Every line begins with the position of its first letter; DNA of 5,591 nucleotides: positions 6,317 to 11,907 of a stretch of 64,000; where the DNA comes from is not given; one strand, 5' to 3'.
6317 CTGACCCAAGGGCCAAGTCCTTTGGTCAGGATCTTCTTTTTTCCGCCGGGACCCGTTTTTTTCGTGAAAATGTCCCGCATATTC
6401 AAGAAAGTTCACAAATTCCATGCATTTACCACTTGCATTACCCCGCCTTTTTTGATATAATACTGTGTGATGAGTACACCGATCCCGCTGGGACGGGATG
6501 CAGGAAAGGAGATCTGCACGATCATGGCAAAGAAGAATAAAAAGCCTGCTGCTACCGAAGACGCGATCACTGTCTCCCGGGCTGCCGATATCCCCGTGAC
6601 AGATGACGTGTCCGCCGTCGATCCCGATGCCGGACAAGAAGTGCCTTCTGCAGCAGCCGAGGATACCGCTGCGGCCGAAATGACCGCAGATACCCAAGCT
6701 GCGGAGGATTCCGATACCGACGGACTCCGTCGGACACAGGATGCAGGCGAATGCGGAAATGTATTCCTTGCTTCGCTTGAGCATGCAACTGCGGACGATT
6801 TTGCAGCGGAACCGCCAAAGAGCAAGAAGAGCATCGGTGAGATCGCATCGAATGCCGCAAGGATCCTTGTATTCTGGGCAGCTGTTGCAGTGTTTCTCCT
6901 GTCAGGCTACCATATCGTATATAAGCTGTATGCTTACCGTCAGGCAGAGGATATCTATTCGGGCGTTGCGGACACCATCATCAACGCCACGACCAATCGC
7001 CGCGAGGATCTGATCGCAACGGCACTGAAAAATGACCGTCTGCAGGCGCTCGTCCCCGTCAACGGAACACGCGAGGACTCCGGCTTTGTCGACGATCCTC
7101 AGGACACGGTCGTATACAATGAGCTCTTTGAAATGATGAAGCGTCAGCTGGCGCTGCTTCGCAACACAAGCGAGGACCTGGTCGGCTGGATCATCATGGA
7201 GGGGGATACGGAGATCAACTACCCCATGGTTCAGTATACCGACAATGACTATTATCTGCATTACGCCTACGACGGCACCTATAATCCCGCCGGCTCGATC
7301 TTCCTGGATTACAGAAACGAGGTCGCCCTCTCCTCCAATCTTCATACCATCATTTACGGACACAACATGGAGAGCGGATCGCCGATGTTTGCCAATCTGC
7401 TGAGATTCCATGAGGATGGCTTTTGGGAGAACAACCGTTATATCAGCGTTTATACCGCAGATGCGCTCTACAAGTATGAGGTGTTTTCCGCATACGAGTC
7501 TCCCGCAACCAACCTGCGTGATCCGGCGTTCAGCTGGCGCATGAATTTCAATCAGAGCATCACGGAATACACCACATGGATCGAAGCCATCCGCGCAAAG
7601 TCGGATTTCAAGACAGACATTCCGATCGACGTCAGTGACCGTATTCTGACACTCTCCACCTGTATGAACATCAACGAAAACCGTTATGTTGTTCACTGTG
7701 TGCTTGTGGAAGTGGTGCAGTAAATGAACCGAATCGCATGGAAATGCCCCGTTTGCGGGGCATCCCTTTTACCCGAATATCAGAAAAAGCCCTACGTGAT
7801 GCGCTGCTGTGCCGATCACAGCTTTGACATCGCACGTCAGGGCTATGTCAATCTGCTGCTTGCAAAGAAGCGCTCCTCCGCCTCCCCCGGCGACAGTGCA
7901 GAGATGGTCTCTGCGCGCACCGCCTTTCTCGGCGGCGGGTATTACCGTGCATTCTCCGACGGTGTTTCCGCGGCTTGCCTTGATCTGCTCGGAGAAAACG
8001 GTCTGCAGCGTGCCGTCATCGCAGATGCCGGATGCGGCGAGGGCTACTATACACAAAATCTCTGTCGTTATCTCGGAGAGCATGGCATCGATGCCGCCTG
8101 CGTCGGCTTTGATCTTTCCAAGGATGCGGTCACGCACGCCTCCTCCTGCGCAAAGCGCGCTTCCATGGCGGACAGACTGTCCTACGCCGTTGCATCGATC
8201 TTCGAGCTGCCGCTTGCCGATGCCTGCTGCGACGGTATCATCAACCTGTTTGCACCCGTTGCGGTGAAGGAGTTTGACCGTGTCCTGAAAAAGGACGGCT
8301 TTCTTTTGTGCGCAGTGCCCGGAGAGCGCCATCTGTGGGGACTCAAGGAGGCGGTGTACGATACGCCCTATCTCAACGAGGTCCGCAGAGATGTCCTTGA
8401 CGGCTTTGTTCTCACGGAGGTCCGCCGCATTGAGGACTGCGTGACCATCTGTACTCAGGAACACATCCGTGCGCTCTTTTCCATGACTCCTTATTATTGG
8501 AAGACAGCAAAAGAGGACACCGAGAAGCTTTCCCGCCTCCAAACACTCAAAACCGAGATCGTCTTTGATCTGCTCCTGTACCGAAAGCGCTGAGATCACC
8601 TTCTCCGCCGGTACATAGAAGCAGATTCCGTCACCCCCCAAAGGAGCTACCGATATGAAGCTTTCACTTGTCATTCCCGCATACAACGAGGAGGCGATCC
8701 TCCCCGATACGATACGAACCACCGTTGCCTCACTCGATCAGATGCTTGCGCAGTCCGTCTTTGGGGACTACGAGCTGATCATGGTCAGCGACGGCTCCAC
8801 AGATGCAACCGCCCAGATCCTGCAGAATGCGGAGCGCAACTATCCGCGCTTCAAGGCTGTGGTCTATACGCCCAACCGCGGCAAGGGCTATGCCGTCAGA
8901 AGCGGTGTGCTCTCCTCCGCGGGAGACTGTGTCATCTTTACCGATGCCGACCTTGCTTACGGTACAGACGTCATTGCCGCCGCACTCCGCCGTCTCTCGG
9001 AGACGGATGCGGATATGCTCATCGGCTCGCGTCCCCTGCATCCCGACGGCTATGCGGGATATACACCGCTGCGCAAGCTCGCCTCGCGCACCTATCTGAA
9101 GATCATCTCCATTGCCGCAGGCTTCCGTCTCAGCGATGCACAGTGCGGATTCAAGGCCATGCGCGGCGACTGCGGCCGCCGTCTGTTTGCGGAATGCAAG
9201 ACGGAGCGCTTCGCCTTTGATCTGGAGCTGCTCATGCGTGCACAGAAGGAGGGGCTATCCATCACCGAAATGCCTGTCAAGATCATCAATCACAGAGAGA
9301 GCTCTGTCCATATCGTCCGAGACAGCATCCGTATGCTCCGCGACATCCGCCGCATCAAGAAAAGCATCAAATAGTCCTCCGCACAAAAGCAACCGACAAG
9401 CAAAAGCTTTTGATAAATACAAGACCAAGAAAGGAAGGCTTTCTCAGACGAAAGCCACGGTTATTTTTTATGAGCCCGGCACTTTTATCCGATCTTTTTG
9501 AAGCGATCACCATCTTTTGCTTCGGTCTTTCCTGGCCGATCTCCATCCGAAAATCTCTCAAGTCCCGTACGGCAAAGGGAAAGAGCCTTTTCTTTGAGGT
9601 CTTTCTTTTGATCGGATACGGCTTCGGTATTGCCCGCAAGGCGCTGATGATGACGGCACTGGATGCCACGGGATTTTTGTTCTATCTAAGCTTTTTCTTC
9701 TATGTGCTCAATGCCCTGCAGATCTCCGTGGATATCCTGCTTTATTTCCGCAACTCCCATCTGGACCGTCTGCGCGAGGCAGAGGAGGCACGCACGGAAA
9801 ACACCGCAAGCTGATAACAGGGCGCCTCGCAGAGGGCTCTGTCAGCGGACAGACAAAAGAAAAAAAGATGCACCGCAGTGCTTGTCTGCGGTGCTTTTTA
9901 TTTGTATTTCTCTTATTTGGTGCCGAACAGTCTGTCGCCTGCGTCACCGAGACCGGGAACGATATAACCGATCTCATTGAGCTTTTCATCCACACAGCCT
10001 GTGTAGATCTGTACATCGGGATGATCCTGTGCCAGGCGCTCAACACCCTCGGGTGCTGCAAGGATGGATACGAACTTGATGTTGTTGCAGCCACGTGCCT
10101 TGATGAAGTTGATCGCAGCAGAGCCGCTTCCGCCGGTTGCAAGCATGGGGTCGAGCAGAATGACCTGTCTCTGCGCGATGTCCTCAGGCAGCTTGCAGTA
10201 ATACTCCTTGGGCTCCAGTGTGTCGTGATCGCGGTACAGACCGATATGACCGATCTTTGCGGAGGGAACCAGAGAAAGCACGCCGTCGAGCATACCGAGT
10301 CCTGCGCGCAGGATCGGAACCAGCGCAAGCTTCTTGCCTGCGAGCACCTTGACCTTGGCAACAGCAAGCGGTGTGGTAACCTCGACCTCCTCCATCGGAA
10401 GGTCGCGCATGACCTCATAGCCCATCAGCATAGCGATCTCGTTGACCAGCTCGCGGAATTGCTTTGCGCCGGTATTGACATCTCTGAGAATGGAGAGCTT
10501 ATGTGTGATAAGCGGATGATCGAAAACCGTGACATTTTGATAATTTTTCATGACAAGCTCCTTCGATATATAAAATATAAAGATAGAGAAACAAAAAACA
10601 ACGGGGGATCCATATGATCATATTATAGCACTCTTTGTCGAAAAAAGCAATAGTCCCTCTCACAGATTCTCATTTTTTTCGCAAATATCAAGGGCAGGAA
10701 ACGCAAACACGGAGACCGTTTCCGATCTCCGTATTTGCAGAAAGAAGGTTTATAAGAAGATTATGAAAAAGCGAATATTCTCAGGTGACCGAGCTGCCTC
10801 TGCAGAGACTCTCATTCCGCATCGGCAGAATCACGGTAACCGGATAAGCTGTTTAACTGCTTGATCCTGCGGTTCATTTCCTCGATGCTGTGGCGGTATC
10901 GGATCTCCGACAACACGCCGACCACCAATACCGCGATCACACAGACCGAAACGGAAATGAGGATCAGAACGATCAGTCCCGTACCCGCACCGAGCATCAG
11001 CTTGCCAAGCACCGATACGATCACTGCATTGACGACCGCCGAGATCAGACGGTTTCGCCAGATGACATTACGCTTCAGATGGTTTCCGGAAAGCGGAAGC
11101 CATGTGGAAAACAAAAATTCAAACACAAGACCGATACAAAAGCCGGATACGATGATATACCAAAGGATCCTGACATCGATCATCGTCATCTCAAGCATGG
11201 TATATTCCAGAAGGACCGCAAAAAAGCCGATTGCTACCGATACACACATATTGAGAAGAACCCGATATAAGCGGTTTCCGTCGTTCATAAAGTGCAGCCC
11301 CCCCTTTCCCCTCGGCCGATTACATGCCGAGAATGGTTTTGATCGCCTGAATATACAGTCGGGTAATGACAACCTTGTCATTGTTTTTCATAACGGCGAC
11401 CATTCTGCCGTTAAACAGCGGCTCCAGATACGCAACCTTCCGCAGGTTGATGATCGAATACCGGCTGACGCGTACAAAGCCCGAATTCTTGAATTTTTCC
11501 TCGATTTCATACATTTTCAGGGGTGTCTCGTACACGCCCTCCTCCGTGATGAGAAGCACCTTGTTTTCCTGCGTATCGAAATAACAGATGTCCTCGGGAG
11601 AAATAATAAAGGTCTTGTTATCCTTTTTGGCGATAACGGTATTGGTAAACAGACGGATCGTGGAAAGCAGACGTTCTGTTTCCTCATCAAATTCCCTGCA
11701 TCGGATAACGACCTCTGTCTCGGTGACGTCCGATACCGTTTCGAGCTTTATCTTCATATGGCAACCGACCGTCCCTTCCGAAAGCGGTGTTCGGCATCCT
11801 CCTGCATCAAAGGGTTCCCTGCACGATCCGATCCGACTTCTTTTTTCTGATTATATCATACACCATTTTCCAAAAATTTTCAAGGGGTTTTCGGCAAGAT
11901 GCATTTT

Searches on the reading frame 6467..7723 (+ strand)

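Call 33: search_protein_families(library=pfam, proteins=[window:6467-7723:+], max_evalue=0.001)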
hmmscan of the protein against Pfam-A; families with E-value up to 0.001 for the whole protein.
window:6467-7723:+ (418 aa): 1 family
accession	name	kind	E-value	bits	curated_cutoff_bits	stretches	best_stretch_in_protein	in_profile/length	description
PF04203.18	Sortase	-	1.5e-11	44.5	26.6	1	260-414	8-125/125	Sortase domain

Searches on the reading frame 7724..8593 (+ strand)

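Call 33: search_protein_families(library=pfam, proteins=[window:7724-8593:+], max_evalue=0.001)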
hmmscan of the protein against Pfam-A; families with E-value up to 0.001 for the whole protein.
window:7724-8593:+ (289 aa): 5 families
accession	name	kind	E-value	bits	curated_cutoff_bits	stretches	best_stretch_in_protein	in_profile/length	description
PF08241.18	Methyltransf_11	-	9.5e-12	45.8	21.2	1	101-196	2-95/95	Methyltransferase domain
PF21302.3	Zn_ribbon_RlmA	-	2e-11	44.1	27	1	7-52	2-43/44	RlmA, N-terminal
PF13649.12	Methyltransf_25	-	1.9e-10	41.7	27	1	99-192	1-97/97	Methyltransferase domain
PF13847.12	Methyltransf_31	-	6.3e-10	39.3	27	1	98-200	6-113/145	Methyltransferase domain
PF13679.12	Methyltransf_32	-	4.9e-07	30.2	27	1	95-162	25-92/143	Methyltransferase domain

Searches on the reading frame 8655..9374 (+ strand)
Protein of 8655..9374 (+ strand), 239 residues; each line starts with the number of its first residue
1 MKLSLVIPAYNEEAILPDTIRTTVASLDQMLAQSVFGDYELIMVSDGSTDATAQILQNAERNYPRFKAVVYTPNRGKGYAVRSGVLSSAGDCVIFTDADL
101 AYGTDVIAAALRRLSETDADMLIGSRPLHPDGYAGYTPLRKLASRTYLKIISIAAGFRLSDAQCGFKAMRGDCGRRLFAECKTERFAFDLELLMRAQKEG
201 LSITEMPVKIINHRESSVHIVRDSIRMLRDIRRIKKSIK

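Call 33: search_protein_families(library=pfam, proteins=[window:8655-9374:+], max_evalue=0.001)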
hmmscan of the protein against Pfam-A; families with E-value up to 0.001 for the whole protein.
window:8655-9374:+ (239 aa): 3 families
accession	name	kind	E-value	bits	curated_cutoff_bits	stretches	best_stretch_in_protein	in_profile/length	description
PF00535.33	Glycos_transf_2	-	3.8e-26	92.5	23.3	1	4-170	1-160/168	Glycosyl transferase family 2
PF13641.12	Glyco_tranf_2_3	-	1.6e-11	45.1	27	1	3-134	3-131/230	Glycosyltransferase like family 2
PF10111.15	Glyco_tranf_2_2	-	7e-05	22.9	27.3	1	4-112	1-104/276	Glycosyltransferase like family 2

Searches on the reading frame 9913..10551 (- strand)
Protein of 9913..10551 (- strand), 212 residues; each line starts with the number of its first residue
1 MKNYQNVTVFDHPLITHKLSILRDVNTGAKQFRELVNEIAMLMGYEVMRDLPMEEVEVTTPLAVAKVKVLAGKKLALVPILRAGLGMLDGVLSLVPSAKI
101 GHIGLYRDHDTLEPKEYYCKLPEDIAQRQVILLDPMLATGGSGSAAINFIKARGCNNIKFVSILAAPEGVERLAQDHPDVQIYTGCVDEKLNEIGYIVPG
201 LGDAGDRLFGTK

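Call 33: search_protein_families(library=pfam, proteins=[window:9913-10551:-], max_evalue=0.001)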
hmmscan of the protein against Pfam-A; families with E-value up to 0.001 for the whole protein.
window:9913-10551:- (212 aa): 2 families
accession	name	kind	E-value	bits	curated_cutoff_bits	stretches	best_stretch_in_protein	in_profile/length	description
PF14681.12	UPRTase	-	2e-80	269.5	27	1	9-211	1-206/206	Uracil phosphoribosyltransferase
PF00156.33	Pribosyltran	-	7e-08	32.4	26.3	1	70-173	26-133/158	Phosphoribosyl transferase domain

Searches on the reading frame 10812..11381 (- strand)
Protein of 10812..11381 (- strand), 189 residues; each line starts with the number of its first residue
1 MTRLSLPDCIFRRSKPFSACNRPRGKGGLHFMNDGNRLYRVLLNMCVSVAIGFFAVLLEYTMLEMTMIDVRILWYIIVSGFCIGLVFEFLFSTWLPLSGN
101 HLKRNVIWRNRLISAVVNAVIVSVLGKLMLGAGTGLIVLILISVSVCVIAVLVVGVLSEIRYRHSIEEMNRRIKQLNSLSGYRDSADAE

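Call 34: search_protein_families(library=pfam, proteins=[window:10812-11381:-], max_evalue=0.001)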
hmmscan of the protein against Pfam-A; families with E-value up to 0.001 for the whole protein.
window:10812-11381:- (189 aa): 1 family
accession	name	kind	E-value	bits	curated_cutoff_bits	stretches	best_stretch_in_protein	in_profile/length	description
PF06305.16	LapA_dom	-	0.00082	19.7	28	1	136-177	19-60/64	Lipopolysaccharide assembly protein A domain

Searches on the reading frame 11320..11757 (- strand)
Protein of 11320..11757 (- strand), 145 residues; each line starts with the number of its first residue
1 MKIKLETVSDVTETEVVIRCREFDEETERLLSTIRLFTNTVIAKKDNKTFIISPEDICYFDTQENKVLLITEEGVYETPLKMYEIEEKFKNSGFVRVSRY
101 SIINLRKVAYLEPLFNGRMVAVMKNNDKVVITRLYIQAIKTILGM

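Call 33: search_protein_families(library=pfam, proteins=[window:11320-11757:-], max_evalue=0.001)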
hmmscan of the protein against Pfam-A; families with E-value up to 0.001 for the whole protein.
window:11320-11757:- (145 aa): 2 families
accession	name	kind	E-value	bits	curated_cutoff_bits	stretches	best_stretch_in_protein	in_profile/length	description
PF04397.21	LytTR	-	4e-23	81.9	22.6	1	48-143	2-97/98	LytTr DNA-binding domain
PF24640.1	DUF7635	-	0.00096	18.8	27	0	7-95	236-323/327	Domain of unknown function (DUF7635)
